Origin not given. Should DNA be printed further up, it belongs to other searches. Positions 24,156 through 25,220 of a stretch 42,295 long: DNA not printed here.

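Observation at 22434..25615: Translationally coupled five-gene nucleotide-handling operon (NDK-like, HprK-like P-loop, Pol-beta NTase, alpha/beta hydrolase, Nudix) that I cannot assign to any pathway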

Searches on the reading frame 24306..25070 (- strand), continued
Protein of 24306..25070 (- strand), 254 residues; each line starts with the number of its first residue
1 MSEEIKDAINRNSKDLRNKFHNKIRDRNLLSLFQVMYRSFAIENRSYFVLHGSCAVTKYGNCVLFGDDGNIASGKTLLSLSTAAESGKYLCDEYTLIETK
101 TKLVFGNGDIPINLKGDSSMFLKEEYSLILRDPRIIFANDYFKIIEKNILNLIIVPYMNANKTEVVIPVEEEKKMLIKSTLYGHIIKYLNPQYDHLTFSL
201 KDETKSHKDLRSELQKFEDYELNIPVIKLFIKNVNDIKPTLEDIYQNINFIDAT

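Call 81: search_protein_families(library=phrogs, proteins=[L018:578-1411:+, L018:3656-4384:+, L018:5230-6384:+, L018:6347-6793:+, L018:6818-7204:+, L018:7630-8460:+, L018:8461-9471:+, L018:10580-11131:+, L018:11091-12599:+, L018:1966-2382:+], max_evalue=0.001)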
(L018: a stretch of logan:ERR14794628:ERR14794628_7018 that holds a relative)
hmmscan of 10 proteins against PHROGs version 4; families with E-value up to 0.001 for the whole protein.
L018:578-1411:+ (277 aa): 3 families
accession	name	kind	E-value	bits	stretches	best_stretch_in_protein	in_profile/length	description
phrog_155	-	DNA, RNA and nucleotide metabolism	2.2e-44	153.3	1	12-180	64-213/308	Erf-like ssDNA annealing protein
phrog_2324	-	DNA, RNA and nucleotide metabolism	1.1e-13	52.2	1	13-165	8-155/193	Erf-like ssDNA annealing protein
phrog_13782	-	unknown function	2.4e-07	31.5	1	185-269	250-335/338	-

L018:3656-4384:+ (242 aa): 4 families
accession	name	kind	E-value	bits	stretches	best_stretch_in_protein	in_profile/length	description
phrog_12305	-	DNA, RNA and nucleotide metabolism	3.8e-30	105.9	1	7-240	6-237/271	ParB-like partition protein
phrog_940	-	DNA, RNA and nucleotide metabolism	2.9e-06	27.8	1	21-89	16-81/388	nuclease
phrog_498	-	other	2.7e-05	23.9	1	26-81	50-105/633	DNA methyltransferase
phrog_620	-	DNA, RNA and nucleotide metabolism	7.4e-05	23.9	1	27-74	25-70/217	ParB-like partition protein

L018:5230-6384:+ (384 aa): 6 families
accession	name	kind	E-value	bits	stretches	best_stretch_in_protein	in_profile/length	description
phrog_1198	-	other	5.5e-12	47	1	232-376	26-164/253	MutT/NUDIX hydrolase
phrog_1185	-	other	4e-10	40.6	1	246-300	150-211/301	nudix hydrolase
phrog_19657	-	other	4.5e-07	31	1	264-375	55-163/176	nudix hydrolase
phrog_15528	-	head and packaging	9.1e-07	28.6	1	259-365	534-626/794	portal protein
phrog_6216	-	unknown function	1.1e-05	25.3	1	259-322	15-62/545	-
phrog_10313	-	other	1.7e-05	25.6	1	263-372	33-131/159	nudix hydrolase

L018:6347-6793:+ (148 aa): 0 families

L018:6818-7204:+ (128 aa): 0 families

L018:7630-8460:+ (276 aa): 2 families
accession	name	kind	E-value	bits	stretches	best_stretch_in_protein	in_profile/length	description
phrog_200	-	other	2.9e-47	162.6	1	1-271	80-358/379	lipoprotein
phrog_11908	-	unknown function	4.4e-05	23.4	1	5-153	11-157/430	-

L018:8461-9471:+ (336 aa): 2 families
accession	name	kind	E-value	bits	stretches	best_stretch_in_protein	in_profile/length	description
phrog_968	-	DNA, RNA and nucleotide metabolism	9.5e-77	259.6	1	1-335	6-393/398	RNA ligase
phrog_548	-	DNA, RNA and nucleotide metabolism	4e-17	63.4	1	155-335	27-238/341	RNA ligase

L018:10580-11131:+ (183 aa): 0 families

L018:11091-12599:+ (502 aa): 2 families
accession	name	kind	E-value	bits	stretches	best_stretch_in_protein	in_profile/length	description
phrog_2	-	head and packaging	4.4e-24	86.2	1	39-473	267-606/807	terminase large subunit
phrog_31467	-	unknown function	2.3e-20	74.2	1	137-229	167-258/261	-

L018:1966-2382:+ (138 aa): 0 families

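Call 84: find_encoding_contigs(protein=P0029, flank=8000, max_places=3)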
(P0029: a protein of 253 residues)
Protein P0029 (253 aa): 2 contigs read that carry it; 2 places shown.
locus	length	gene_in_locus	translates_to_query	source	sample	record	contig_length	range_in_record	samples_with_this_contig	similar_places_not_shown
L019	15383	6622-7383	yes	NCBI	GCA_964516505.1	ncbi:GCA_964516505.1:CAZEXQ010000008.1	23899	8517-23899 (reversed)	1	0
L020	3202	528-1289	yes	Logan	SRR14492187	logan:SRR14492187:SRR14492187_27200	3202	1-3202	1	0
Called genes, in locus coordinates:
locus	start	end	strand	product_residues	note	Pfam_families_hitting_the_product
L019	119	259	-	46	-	-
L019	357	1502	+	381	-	PF05175:MTS, PF05175:MTS, PF03602:Cons_hypoth95 (weak), PF03848:TehB (weak), PF05891:Methyltransf_PK (weak), PF06325:PrmA, PF13649:Methyltransf_25, PF13847:Methyltransf_31, +7 more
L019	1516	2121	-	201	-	PF20408:Abhydrolase_11, PF00561:Abhydrolase_1 (weak), PF12695:Abhydrolase_5 (weak)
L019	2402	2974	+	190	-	-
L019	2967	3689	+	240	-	PF08843:AbiEii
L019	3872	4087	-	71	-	-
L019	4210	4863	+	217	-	-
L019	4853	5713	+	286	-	PF08843:AbiEii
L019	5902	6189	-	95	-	-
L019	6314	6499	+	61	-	-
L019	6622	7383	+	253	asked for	-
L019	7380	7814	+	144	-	PF00293:NUDIX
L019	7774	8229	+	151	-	-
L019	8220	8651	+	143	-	PF00334:NDK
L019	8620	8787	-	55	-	-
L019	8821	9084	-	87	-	-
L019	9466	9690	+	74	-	-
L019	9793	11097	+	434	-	PF01210:NAD_Gly3P_dh_N (weak), PF03446:NAD_binding_2 (weak), PF03721:UDPG_MGDP_dh_N, PF03807:F420_oxidored (faint), PF00984:UDPG_MGDP_dh, PF03720:UDPG_MGDP_dh_C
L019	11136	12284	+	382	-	-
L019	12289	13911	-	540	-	PF13231:PMT_2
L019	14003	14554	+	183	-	-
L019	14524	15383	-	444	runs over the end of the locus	PF01943:Polysacc_synt, PF13440:Polysacc_synt_3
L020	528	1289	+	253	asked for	-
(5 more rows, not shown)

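Call 85: find_encoding_contigs(protein=P0035, flank=8000, max_places=3)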
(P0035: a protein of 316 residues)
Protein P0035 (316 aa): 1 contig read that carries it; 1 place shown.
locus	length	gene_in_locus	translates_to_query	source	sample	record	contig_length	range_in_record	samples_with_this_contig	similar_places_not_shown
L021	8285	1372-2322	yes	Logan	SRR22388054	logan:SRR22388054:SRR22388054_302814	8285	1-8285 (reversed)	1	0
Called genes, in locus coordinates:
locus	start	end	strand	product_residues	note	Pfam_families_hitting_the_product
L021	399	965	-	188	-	-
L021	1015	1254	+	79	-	-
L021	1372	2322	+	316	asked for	-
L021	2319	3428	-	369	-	PF00465:Fe-ADH (weak), PF01761:DHQ_synthase, PF24621:DHQS_C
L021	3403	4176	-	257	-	-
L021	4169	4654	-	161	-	PF00293:NUDIX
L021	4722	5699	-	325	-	PF00334:NDK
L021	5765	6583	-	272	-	PF13489:Methyltransf_23, PF03848:TehB, PF05175:MTS, PF06325:PrmA, PF01209:Ubie_methyltran, PF13847:Methyltransf_31, PF08241:Methyltransf_11, PF08242:Methyltransf_12, +2 more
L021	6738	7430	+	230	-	PF01177:Asp_Glu_race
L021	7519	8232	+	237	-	PF01471:PG_binding_1 (weak)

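Call 88: search_protein_families(library=pfam, proteins=[L019:7774-8229:+, L018:6347-6793:+, L017:3478-3909:+, L017:1789-2961:+, L021:3403-4176:-, L021:4722-5699:-, L019:2402-2974:+, L019:4210-4863:+, L002:2262-2879:+], max_evalue=0.1)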
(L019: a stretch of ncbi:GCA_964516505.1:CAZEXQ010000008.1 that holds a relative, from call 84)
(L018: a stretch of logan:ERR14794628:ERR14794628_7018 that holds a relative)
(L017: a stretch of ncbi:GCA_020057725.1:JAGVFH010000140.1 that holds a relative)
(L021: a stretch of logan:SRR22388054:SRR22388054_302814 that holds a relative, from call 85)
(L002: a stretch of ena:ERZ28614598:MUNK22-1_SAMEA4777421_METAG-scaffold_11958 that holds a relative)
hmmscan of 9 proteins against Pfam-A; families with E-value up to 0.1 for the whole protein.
L019:7774-8229:+ (151 aa): 2 families
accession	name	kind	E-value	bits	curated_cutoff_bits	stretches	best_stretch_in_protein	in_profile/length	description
PF21106.3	YtxK_like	-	0.011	16.5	24.3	0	8-25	22-39/81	YtxK N-terminal helical domain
PF23070.1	DUF7043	-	0.045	14.5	27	1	45-101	28-83/104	Domain of unknown function (DUF7043)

L018:6347-6793:+ (148 aa): 3 families
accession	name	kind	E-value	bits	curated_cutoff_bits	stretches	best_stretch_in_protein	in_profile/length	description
PF18765.7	Polbeta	-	3.2e-05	24.4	26.9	1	5-80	1-85/93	Polymerase beta, Nucleotidyltransferase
PF17761.7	DUF1016_N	-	0.01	16.4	32.8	1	72-144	65-135/137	DUF1016 N-terminal domain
PF06778.18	Chlor_dismutase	-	0.04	14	25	0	79-125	125-171/189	Chlorite dismutase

L017:3478-3909:+ (143 aa): 0 families

L017:1789-2961:+ (390 aa): 1 family
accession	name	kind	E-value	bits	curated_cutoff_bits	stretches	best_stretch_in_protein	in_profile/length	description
PF13238.12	AAA_18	-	0.024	15.5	29.4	1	227-329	2-109/128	AAA domain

L021:3403-4176:- (257 aa): 1 family
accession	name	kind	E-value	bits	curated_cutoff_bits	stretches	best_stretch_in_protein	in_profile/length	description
PF01909.29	NTP_transf_2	-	0.0027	18.5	21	1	15-77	2-68/93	Nucleotidyltransferase domain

L021:4722-5699:- (325 aa): 3 families
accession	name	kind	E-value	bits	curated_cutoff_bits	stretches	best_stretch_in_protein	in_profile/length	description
PF00334.24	NDK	-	7.2e-22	78.2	27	1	4-126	1-128/135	Nucleoside diphosphate kinase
PF01121.26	CoaE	-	0.00061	20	27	0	147-175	2-30/180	Dephospho-CoA kinase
PF13238.12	AAA_18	-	0.0069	17.3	29.4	1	150-268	3-111/128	AAA domain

L019:2402-2974:+ (190 aa): 1 family
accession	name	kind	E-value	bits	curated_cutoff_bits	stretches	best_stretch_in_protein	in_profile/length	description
PF14555.12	UBA_4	-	0.052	13.8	21.8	1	20-40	4-24/43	UBA-like domain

L019:4210-4863:+ (217 aa): 0 families

L002:2262-2879:+ (205 aa): 7 families
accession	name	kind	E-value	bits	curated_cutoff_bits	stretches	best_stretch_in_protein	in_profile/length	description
PF20408.4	Abhydrolase_11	-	1.5e-16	61.2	27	1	5-107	6-110/193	Alpha/beta hydrolase domain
PF01674.24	Lipase_2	-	0.00014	21.9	20.3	1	5-85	5-89/219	Lipase (class 2)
PF00561.26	Abhydrolase_1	-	0.0021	18.2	25.8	1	5-87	4-85/245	alpha/beta hydrolase fold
PF02057.21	Glyco_hydro_59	-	0.0031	17.3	27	1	12-98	108-189/294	Glycosyl hydrolase family 59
PF07819.20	PGAP1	-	0.0056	16.9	24.3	1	50-120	67-144/233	PGAP1-like alpha/beta domain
PF13097.11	CENP-U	-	0.068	13.6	21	1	50-77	145-172/181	CENP-A nucleosome associated complex (NAC) subunit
PF06092.17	DUF943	-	0.068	13.2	25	1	115-179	65-127/151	Enterobacterial putative membrane protein (DUF943)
